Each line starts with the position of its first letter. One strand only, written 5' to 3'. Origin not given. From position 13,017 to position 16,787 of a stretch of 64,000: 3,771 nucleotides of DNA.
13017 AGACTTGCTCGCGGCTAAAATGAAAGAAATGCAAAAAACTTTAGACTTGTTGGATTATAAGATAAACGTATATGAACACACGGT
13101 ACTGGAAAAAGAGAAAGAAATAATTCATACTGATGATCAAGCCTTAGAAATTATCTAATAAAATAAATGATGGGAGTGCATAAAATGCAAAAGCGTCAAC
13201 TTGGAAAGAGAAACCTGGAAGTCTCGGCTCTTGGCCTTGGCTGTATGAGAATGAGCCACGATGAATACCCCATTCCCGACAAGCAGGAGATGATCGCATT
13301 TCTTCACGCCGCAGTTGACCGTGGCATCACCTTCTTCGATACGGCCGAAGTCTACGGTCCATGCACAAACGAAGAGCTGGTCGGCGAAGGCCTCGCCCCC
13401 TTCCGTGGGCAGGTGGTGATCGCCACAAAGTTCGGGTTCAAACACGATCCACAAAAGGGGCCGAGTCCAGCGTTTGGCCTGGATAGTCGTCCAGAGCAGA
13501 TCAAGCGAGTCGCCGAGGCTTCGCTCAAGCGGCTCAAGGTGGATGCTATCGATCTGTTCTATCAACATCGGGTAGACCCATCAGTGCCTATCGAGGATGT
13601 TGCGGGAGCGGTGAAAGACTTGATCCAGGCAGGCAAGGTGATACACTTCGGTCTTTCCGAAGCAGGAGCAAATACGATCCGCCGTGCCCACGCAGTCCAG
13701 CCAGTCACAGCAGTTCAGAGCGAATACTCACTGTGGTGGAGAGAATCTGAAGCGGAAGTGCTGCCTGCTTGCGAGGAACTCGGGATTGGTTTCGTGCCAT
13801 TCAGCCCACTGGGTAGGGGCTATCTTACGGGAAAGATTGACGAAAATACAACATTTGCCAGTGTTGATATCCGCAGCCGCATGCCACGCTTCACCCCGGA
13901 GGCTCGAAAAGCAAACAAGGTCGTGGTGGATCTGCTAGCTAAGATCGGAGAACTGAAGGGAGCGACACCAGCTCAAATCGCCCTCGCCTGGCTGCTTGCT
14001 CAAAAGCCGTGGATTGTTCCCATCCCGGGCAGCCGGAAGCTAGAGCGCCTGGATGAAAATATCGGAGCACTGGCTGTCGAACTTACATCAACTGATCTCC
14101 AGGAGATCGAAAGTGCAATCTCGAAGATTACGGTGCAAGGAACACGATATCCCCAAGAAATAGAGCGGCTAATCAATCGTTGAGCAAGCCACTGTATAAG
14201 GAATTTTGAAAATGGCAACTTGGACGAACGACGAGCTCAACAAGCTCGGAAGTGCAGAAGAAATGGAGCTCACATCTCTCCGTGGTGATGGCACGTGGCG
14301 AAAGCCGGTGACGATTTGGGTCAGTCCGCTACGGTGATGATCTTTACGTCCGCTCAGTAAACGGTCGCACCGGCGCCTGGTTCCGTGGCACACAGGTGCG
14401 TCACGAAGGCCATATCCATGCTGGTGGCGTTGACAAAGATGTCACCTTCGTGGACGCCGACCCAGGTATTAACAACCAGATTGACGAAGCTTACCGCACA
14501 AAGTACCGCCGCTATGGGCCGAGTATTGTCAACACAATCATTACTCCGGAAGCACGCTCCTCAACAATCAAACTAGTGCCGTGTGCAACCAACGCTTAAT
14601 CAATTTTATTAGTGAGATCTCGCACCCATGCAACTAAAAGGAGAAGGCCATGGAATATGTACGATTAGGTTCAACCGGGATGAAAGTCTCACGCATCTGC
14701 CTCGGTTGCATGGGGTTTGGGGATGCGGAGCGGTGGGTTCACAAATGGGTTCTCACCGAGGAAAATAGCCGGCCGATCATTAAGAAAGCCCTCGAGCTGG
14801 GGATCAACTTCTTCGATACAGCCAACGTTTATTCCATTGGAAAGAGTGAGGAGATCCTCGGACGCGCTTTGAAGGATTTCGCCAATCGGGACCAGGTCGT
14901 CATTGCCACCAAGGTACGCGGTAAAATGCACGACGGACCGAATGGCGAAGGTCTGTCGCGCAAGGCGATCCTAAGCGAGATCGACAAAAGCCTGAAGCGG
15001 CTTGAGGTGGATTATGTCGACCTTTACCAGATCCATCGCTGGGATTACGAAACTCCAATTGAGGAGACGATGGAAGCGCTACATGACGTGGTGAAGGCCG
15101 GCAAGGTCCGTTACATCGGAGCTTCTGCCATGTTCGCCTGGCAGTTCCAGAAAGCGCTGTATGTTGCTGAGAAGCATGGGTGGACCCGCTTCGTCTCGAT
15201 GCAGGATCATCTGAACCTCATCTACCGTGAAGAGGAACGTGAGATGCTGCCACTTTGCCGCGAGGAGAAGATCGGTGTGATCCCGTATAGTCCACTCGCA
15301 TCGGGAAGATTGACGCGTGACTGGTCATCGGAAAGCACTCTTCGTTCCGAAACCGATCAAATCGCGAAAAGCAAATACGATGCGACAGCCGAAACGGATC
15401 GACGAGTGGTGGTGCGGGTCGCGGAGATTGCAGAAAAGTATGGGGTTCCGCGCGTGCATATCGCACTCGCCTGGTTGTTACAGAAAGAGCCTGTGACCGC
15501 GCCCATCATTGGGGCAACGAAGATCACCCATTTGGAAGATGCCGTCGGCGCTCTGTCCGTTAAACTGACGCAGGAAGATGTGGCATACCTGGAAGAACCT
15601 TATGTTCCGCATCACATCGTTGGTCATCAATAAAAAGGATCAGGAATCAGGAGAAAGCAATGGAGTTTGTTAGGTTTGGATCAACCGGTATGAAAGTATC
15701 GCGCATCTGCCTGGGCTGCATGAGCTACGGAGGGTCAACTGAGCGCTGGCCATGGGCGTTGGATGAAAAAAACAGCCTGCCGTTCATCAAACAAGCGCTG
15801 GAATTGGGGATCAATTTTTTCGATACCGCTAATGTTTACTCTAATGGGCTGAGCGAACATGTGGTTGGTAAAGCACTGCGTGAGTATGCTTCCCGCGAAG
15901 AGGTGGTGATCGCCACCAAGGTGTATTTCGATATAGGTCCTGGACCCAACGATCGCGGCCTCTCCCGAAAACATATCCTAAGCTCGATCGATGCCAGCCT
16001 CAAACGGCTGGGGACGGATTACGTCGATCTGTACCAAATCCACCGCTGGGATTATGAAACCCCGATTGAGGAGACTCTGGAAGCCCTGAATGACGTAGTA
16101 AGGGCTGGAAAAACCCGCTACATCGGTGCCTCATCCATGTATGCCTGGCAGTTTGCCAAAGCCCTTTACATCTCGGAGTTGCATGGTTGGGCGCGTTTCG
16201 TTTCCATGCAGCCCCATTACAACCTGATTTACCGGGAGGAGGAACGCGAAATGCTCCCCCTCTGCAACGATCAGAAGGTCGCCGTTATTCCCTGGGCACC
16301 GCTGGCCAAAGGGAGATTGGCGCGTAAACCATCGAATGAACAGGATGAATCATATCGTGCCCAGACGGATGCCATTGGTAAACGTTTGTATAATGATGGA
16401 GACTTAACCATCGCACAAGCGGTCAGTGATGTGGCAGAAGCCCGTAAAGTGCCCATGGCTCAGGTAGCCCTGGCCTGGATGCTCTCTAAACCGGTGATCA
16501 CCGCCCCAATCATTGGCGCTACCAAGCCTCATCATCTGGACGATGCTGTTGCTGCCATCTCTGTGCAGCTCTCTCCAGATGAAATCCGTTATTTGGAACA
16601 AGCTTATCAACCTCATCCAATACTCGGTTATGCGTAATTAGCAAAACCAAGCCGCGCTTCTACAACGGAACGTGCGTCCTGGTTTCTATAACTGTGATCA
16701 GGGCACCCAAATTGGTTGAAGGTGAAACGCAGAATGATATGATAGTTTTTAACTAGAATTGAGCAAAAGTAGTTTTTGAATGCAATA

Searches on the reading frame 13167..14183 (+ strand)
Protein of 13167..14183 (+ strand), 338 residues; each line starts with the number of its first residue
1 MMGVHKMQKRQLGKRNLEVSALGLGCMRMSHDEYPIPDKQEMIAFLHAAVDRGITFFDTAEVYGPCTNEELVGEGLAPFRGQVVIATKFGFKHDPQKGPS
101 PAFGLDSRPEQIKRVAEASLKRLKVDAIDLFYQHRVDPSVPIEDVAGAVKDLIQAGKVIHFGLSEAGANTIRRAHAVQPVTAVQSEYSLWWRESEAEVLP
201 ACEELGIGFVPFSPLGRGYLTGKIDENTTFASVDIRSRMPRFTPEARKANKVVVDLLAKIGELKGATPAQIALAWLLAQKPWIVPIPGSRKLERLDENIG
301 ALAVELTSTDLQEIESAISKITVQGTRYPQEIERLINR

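Call 12: search_protein_families(library=pfam, proteins=[window:13167-14183:+], max_evalue=0.0001)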
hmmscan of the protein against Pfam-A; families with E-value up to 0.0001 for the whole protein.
window:13167-14183:+ (338 aa): 1 family
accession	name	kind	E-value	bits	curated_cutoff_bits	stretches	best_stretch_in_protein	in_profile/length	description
PF00248.27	Aldo_ket_red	-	2.8e-74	250.3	24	1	22-317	2-289/291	Aldo/keto reductase family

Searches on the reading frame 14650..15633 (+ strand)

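Call 12: search_protein_families(library=pfam, proteins=[window:14650-15633:+], max_evalue=0.0001)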
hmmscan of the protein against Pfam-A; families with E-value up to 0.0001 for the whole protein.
window:14650-15633:+ (327 aa): 1 family
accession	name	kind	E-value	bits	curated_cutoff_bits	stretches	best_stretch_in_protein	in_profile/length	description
PF00248.27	Aldo_ket_red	-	3.3e-82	276.3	24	1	15-316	1-288/291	Aldo/keto reductase family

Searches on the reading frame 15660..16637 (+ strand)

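Call 12: search_protein_families(library=pfam, proteins=[window:15660-16637:+], max_evalue=0.0001)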
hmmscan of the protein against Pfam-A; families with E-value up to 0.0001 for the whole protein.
window:15660-16637:+ (325 aa): 1 family
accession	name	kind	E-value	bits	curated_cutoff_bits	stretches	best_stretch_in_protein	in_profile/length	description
PF00248.27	Aldo_ket_red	-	7e-82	275.2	24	1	15-316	1-290/291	Aldo/keto reductase family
